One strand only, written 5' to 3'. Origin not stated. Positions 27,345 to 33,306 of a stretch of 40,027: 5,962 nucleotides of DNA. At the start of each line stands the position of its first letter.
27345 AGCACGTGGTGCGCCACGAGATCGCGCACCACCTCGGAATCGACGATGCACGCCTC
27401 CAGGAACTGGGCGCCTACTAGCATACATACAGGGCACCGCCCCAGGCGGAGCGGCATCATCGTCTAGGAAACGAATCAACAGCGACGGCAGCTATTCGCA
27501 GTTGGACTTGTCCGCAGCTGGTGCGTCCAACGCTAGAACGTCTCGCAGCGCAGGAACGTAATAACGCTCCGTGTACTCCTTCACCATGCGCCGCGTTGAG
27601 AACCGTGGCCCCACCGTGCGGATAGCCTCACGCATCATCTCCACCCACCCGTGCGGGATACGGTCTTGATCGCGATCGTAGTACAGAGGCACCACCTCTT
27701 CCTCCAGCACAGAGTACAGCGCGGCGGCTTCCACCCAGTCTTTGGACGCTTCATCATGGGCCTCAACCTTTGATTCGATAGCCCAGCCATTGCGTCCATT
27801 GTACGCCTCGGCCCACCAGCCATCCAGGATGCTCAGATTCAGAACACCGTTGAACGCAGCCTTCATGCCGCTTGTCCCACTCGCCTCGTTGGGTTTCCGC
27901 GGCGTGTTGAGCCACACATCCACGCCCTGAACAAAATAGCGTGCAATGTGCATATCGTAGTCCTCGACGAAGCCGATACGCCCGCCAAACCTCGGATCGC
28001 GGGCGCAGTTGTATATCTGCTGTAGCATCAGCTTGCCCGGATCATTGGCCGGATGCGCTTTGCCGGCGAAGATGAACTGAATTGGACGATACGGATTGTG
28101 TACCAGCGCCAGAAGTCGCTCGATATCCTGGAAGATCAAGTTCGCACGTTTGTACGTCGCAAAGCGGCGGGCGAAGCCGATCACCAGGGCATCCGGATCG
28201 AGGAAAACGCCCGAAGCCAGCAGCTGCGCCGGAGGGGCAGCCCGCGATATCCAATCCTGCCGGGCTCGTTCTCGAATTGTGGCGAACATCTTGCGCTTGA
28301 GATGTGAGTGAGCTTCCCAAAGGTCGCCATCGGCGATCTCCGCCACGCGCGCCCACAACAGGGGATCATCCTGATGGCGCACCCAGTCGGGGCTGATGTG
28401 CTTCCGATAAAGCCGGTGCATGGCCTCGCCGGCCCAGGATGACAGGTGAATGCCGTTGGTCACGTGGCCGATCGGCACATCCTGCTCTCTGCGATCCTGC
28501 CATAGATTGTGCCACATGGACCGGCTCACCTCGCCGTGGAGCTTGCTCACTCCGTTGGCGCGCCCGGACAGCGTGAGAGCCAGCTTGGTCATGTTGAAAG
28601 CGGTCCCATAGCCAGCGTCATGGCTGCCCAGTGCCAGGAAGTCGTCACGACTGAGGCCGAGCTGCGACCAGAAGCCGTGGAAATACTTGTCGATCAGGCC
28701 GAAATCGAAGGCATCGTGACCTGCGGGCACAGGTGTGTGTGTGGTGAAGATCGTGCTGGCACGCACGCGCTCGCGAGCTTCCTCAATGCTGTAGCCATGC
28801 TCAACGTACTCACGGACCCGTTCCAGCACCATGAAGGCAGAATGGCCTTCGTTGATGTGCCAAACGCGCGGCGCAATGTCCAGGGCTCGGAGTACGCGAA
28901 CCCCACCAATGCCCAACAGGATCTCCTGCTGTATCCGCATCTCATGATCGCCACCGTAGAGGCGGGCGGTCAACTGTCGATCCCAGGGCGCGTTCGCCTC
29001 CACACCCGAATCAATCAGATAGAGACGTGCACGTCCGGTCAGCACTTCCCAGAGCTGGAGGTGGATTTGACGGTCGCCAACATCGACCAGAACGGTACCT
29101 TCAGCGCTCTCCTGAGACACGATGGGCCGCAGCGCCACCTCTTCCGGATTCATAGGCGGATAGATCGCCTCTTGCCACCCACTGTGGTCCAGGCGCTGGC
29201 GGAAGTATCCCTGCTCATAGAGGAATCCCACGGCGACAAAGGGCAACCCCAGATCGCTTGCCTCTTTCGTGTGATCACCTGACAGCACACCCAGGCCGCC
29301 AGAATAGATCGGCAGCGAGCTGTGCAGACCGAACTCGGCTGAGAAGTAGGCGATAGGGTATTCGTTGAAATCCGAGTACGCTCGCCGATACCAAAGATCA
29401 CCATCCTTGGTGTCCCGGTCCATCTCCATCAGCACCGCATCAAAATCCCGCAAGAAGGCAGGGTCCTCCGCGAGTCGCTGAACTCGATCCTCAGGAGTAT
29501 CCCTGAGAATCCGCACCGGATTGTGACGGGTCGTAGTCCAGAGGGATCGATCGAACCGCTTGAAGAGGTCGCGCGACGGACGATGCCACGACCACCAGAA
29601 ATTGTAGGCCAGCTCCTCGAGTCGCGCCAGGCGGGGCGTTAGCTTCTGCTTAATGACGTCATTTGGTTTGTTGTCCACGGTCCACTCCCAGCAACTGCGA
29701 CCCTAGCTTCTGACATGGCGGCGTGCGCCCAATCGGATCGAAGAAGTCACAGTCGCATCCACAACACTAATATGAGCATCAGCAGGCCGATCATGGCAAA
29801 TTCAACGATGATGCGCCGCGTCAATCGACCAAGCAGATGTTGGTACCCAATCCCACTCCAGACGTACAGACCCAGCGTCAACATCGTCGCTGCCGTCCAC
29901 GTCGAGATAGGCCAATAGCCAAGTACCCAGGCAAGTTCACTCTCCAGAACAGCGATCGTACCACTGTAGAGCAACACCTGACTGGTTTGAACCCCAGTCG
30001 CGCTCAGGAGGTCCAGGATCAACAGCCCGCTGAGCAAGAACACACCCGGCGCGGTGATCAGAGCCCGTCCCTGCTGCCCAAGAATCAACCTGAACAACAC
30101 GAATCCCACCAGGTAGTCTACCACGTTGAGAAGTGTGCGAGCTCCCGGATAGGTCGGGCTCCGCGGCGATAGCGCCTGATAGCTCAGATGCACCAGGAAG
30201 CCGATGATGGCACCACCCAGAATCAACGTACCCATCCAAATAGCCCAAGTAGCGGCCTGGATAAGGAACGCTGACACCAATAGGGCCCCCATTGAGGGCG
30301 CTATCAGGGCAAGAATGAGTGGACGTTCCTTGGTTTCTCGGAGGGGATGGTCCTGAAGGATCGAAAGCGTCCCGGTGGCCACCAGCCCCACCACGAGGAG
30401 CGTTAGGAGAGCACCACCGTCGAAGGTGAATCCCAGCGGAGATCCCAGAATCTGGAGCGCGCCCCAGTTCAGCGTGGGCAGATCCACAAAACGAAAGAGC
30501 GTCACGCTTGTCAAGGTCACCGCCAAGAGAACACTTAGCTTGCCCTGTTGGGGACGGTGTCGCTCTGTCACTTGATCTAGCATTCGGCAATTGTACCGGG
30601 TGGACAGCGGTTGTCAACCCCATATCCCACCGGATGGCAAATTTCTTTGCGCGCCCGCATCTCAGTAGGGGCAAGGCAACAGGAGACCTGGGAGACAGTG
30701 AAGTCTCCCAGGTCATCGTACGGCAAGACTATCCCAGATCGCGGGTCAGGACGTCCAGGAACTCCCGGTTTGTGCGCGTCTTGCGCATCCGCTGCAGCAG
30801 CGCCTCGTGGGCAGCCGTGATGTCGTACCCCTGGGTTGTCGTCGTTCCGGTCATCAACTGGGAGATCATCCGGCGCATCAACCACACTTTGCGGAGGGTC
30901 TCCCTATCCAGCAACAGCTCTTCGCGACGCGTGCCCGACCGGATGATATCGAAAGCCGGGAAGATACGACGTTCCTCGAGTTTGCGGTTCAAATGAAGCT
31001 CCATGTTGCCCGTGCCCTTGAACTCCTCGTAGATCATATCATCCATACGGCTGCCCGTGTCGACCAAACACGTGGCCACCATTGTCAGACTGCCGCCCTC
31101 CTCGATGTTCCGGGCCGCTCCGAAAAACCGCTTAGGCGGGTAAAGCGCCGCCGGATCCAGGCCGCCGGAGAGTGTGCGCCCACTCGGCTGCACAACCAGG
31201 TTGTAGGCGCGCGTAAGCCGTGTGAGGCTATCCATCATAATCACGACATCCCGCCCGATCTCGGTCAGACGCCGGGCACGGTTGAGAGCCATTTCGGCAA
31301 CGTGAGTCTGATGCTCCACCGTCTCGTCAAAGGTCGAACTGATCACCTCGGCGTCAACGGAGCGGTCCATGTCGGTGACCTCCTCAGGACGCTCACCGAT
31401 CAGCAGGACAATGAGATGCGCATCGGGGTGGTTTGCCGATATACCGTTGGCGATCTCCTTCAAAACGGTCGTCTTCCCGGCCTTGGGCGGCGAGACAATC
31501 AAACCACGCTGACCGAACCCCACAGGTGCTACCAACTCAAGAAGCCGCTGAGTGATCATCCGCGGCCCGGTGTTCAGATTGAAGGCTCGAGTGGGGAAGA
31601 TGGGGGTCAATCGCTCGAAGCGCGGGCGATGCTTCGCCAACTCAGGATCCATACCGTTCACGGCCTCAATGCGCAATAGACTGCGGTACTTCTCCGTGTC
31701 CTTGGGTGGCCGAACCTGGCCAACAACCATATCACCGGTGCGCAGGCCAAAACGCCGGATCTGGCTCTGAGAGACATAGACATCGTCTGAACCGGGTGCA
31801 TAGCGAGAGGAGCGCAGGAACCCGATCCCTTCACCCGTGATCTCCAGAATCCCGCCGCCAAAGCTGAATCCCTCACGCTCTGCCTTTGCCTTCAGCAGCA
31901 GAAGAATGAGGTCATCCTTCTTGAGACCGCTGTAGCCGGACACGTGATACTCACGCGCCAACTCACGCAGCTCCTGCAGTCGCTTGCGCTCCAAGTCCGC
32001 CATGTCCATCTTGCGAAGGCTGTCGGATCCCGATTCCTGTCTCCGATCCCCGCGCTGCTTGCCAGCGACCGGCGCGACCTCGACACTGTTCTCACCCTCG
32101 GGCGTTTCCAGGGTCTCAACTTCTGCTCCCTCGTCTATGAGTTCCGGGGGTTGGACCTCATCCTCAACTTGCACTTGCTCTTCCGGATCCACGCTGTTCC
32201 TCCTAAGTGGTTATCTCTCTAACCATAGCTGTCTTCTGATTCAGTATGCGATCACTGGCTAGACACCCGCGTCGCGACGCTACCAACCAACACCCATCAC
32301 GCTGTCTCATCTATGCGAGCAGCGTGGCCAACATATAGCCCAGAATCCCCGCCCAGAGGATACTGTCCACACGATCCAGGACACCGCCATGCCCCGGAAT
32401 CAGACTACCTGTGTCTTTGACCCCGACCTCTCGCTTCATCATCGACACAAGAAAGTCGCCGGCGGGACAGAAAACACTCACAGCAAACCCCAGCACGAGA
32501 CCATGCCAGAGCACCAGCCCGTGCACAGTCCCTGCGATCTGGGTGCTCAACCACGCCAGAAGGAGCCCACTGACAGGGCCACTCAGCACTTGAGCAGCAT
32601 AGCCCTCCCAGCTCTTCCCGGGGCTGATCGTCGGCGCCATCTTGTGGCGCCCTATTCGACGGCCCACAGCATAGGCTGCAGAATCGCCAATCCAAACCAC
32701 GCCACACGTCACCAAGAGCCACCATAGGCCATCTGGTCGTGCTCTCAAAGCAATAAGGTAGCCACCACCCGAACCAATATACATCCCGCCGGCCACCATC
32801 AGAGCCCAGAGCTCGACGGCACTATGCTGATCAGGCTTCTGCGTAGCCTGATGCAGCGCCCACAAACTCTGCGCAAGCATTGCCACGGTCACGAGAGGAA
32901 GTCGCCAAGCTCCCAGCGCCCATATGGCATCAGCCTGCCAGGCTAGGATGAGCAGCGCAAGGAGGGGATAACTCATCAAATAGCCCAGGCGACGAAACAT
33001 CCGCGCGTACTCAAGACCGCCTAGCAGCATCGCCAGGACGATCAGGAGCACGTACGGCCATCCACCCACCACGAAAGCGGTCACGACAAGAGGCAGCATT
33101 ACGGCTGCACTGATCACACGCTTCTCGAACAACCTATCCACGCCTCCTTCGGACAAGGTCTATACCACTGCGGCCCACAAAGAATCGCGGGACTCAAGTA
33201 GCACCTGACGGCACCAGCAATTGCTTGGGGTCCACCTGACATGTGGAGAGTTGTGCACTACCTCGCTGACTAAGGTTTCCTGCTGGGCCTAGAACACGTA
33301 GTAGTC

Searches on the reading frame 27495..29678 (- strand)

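Call 12: search_protein_families(library=pfam, proteins=[window:27495-29678:-], max_evalue=0.001)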
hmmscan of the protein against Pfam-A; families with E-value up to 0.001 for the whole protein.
window:27495-29678:- (728 aa): 2 families
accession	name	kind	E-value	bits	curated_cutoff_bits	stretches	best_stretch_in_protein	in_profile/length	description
PF11897.13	DUF3417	-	4.4e-33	114.4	25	1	14-122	2-109/109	Protein of unknown function (DUF3417)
PF00343.26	Phosphorylase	-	1.3e-24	86.9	27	1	360-620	323-579/713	Carbohydrate phosphorylase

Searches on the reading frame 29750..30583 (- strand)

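Call 12: search_protein_families(library=pfam, proteins=[window:29750-30583:-], max_evalue=0.001)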
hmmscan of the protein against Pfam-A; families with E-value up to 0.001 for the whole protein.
window:29750-30583:- (278 aa): 1 family
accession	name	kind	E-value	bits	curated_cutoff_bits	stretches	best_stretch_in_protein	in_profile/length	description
PF18900.5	DUF5656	-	3e-37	128.7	23.3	1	42-272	7-237/242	Protein of unknown function (DUF5656)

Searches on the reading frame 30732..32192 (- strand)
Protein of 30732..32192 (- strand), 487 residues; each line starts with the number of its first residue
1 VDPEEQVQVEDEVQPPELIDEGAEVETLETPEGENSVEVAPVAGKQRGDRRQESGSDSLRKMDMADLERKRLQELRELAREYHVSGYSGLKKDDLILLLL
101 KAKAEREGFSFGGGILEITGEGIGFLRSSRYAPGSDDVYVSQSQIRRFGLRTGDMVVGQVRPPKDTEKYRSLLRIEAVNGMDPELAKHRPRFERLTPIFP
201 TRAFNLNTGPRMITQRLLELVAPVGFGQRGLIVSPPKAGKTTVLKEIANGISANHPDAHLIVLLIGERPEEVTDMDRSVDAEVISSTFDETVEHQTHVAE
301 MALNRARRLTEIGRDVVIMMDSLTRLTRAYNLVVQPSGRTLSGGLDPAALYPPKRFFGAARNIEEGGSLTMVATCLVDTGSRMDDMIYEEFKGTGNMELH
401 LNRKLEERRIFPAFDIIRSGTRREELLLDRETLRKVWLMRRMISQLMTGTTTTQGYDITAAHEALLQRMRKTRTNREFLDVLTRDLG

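Call 12: search_protein_families(library=pfam, proteins=[window:30732-32192:-], max_evalue=0.001)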
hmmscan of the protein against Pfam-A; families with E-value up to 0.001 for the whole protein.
window:30732-32192:- (487 aa): 3 families
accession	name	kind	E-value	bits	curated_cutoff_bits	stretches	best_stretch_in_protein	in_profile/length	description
PF07497.18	Rho_RNA_bind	-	3.7e-33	113.6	27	1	113-184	2-73/73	Rho termination factor, RNA-binding domain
PF00006.31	ATP-synt_ab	-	1e-24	87.8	29.5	1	216-419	3-211/213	ATP synthase alpha/beta family, nucleotide-binding domain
PF07498.18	Rho_N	-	4.2e-13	49.5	24.9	1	66-108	1-43/43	Rho termination factor, N-terminal domain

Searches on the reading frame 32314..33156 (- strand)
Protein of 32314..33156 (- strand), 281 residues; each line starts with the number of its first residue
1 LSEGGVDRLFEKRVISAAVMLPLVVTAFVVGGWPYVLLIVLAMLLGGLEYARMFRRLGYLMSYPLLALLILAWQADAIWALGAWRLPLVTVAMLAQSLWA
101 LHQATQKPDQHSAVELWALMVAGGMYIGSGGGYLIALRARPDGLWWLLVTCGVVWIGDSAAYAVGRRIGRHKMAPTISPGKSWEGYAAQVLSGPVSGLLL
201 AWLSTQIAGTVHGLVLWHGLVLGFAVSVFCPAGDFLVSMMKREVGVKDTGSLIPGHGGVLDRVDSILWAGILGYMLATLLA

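Call 12: search_protein_families(library=pfam, proteins=[window:32314-33156:-], max_evalue=0.001)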
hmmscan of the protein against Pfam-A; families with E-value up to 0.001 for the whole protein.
window:32314-33156:- (281 aa): 1 family
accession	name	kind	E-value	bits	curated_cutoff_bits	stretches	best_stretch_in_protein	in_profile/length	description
PF01148.25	CTP_transf_1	-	1.8e-55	189.1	24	1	12-278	2-262/264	Cytidylyltransferase family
